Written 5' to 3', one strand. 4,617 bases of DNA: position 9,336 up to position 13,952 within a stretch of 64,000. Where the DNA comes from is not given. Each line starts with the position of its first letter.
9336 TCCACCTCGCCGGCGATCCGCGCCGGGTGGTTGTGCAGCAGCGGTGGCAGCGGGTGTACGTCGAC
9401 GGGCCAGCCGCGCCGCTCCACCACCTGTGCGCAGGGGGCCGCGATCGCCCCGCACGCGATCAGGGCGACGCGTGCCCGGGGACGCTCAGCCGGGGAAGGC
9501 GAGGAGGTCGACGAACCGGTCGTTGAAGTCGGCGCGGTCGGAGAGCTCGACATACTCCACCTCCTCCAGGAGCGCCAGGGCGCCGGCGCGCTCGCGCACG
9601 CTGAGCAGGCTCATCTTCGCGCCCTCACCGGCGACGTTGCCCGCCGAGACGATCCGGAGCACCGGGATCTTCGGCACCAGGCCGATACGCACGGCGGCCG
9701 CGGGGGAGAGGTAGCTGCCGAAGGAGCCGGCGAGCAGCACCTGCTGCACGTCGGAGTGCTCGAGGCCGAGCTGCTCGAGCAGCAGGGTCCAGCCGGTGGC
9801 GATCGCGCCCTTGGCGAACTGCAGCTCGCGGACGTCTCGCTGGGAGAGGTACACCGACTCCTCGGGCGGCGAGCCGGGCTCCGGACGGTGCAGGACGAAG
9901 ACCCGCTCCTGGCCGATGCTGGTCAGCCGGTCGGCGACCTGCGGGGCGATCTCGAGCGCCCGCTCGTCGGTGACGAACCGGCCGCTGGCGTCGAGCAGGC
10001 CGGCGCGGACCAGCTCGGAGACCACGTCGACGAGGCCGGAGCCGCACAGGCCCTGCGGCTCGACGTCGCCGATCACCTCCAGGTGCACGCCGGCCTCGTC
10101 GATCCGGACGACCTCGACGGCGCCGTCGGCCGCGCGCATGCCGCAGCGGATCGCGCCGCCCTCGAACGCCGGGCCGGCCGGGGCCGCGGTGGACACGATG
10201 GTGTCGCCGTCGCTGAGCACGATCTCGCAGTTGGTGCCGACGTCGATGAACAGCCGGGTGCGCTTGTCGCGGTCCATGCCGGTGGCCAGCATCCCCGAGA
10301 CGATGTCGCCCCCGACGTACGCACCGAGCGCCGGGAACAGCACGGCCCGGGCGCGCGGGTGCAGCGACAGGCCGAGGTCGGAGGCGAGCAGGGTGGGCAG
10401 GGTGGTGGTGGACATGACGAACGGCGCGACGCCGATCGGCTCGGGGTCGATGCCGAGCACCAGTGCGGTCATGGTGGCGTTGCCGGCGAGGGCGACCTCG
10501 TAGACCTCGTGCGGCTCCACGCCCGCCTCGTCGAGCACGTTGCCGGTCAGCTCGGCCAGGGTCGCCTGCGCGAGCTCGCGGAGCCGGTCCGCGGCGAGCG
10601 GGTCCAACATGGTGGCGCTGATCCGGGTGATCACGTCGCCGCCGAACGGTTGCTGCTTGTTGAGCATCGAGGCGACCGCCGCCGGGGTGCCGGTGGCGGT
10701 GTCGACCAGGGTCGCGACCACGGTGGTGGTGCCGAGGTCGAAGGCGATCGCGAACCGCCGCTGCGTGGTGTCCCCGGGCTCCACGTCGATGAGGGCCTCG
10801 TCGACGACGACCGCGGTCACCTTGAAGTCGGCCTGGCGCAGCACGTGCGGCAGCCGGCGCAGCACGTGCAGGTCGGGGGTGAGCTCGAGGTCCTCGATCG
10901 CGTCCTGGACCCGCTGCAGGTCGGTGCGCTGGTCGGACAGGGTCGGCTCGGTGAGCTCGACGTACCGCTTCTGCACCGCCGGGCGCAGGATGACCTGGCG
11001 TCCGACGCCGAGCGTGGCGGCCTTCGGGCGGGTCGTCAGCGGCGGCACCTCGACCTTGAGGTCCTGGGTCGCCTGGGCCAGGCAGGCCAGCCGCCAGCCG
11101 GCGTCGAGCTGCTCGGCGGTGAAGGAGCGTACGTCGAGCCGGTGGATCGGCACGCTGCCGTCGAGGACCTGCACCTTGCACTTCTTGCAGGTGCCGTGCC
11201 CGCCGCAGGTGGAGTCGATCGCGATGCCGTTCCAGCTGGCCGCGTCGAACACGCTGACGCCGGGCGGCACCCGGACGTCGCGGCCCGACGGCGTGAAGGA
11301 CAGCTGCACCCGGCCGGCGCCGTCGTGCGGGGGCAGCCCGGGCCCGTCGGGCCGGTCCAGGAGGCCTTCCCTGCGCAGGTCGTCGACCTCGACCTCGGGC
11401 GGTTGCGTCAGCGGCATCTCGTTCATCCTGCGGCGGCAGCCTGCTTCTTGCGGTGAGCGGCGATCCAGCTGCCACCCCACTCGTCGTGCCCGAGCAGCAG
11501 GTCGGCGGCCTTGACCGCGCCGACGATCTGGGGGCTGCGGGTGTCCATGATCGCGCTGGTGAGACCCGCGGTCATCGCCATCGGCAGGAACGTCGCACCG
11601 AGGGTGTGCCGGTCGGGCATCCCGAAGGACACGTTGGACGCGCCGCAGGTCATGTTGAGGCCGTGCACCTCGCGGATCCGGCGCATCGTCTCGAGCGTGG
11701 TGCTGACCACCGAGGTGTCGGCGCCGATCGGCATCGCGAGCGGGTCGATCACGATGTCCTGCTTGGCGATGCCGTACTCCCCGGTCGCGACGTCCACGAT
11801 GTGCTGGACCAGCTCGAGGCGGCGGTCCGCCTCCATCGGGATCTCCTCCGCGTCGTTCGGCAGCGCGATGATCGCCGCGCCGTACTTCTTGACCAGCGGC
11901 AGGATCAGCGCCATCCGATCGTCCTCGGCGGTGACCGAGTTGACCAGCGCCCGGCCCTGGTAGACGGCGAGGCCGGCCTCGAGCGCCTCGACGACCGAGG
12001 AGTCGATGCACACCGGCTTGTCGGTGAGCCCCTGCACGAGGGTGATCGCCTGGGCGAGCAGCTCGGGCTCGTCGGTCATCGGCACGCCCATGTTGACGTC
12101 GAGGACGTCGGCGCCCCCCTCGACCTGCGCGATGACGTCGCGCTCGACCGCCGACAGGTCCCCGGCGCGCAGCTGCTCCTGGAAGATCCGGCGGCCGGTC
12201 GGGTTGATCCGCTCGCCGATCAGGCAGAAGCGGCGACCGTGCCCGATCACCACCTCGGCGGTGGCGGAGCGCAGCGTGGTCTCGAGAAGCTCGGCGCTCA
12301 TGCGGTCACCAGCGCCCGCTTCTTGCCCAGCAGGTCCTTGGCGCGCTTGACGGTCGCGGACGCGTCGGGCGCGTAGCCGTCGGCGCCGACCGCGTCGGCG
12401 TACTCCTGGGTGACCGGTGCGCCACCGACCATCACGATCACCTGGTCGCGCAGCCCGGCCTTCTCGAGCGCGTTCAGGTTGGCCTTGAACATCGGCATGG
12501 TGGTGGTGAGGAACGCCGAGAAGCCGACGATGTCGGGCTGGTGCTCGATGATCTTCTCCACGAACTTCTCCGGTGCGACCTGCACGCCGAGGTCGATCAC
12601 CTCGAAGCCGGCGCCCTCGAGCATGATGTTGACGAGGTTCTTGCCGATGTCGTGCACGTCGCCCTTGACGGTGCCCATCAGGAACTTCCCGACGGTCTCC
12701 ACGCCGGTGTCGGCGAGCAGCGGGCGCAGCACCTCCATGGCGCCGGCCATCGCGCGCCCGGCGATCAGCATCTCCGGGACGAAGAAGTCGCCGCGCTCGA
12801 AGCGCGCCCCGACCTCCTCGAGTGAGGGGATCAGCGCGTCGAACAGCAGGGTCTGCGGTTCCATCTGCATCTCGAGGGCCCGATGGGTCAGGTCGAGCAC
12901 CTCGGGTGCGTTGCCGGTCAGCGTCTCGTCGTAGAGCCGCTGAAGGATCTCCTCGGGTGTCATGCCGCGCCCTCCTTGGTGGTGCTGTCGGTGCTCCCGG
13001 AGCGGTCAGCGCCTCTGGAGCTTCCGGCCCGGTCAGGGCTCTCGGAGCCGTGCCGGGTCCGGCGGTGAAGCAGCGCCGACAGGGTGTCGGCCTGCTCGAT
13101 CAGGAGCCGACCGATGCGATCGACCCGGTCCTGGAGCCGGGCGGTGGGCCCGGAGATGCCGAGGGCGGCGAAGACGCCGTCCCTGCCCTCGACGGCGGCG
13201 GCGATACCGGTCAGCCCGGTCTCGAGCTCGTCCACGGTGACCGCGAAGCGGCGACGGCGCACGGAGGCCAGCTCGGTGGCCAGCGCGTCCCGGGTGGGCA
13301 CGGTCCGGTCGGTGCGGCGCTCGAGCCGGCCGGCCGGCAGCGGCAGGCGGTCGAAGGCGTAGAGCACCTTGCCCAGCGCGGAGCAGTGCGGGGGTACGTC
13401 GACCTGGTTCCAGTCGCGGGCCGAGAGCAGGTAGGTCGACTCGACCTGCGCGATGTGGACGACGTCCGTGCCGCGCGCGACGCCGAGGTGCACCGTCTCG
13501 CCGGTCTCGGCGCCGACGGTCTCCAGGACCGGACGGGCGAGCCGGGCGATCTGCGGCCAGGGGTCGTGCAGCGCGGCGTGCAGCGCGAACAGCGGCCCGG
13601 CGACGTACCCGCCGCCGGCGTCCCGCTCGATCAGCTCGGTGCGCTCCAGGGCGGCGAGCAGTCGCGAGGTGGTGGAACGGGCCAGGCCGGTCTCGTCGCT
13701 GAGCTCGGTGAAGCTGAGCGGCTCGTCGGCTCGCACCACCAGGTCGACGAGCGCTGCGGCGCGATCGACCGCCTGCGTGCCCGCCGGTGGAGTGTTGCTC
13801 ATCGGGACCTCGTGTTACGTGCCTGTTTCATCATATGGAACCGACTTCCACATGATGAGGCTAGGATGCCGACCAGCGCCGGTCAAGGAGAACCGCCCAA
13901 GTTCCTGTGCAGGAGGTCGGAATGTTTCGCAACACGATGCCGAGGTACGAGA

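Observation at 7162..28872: Complete choline-to-sarcosine pathway using a corrinoid demethylase, embedded in an actinobacterial backbone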

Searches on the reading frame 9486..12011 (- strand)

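Call 10: search_protein_families(library=pfam, proteins=[window:9486-12011:-], max_evalue=10)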
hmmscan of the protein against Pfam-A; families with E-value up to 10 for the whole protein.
window:9486-12011:- (841 aa): 5 families
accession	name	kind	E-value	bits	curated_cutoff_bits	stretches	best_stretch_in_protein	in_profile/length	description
PF14574.11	RACo_C_ter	-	2.3e-74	250.2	27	1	586-840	3-250/261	C-terminal domain of RACo the ASKHA domain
PF17651.6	Raco_middle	-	6.8e-52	175.8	26.8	1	420-581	1-162/163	RACo middle region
PF17650.6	RACo_linker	-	1e-25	89.8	26.2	1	338-417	4-86/86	RACo linker region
PF00111.32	Fer2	-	4.1e-11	43.1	21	1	241-314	5-76/77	2Fe-2S iron-sulfur cluster binding domain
PF13510.11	Fer2_4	-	0.021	15.3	22.8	1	236-282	3-58/82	2Fe-2S iron-sulfur cluster binding domain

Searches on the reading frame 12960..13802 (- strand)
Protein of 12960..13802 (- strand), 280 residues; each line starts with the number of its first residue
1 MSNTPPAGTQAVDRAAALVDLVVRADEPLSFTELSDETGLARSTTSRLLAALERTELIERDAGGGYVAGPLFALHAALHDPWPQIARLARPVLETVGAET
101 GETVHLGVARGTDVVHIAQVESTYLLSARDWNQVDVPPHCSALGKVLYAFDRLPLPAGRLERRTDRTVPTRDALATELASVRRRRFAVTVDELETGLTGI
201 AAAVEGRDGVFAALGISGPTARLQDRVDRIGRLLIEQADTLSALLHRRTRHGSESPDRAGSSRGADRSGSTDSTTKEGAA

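Call 7: search_protein_families(library=pfam, proteins=[window:12960-13802:-])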
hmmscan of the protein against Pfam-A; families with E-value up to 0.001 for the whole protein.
window:12960-13802:- (280 aa): 9 families
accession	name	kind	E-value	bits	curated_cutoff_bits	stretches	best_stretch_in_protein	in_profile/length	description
PF01614.24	IclR_C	-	3e-26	92.5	24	1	84-242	8-173/174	Bacterial transcriptional regulator IclR C-terminal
PF09339.16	HTH_IclR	-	2.3e-13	50.1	22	1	11-61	1-51/52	IclR helix-turn-helix domain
PF25213.1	HVO_A0261_N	-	3.3e-07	30.5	35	1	25-68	21-63/86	HVO_A0261 N-terminal domain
PF12802.13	MarR_2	-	5.5e-07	30.1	27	1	21-61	13-55/61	MarR family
PF13545.12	HTH_Crp_2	-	1.3e-05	25.5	27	1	16-61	5-56/70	Crp-like helix-turn-helix domain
PF13412.12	HTH_24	-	4.5e-05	23.4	21.9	1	24-59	13-48/48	Winged helix-turn-helix DNA-binding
PF01022.26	HTH_5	-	7.3e-05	23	22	1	25-59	12-46/47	Bacterial regulatory protein, arsR family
PF01047.28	MarR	-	9.5e-05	22.6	24.6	1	27-60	16-49/59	MarR family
PF12840.13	HTH_20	-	0.00052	20.4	27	0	18-59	9-49/51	Helix-turn-helix domain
